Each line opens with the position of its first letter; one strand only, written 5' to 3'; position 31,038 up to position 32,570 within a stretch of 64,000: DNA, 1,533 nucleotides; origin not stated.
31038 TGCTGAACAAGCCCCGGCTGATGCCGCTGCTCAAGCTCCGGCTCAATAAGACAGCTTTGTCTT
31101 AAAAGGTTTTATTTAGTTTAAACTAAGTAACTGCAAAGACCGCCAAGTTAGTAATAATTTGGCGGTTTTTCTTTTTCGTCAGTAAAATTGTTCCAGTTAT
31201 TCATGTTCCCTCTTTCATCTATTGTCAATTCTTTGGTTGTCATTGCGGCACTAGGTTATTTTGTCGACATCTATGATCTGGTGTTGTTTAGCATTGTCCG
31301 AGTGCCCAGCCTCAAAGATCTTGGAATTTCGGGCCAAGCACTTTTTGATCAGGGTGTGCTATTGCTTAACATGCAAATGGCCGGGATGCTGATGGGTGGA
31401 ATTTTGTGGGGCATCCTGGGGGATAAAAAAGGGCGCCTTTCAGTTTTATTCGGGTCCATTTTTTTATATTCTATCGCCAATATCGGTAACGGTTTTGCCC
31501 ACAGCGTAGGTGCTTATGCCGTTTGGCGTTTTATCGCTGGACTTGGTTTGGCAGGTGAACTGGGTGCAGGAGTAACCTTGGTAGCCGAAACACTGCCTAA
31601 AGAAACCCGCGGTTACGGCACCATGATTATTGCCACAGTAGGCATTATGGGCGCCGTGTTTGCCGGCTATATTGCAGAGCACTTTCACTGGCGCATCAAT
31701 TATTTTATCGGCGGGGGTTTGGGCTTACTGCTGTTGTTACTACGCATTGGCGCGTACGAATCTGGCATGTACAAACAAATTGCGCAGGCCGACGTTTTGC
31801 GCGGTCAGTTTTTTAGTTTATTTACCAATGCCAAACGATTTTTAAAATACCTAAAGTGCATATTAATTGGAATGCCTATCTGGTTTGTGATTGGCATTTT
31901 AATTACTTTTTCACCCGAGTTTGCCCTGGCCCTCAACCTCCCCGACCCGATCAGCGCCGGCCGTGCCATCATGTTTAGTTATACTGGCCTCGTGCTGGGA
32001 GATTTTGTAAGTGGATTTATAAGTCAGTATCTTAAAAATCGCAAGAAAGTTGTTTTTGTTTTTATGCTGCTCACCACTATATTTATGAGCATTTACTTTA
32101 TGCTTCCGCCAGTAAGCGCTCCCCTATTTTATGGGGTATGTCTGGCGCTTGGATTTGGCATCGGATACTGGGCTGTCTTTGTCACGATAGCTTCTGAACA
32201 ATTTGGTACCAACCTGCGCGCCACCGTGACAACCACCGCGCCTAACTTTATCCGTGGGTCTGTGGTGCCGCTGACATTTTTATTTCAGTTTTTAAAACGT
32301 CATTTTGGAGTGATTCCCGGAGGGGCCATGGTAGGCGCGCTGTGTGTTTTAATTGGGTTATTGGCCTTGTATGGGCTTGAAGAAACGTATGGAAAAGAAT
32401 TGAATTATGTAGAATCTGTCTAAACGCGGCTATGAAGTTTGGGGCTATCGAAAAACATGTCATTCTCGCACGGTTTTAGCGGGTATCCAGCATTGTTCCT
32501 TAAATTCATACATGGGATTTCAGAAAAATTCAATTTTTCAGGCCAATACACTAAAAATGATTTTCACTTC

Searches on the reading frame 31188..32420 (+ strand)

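Call 58: search_protein_families(library=pfam, proteins=[window:31188-32420:+], max_evalue=0.00001)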
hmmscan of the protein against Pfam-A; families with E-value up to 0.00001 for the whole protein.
window:31188-32420:+ (411 aa): 2 families
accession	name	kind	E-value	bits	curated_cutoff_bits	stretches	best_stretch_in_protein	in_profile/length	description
PF07690.21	MFS_1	-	1.4e-27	97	33.4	1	21-349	2-333/347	Major Facilitator Superfamily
PF00083.30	Sugar_tr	-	1.3e-11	44.5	22.3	1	18-195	3-197/452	Sugar (and other) transporter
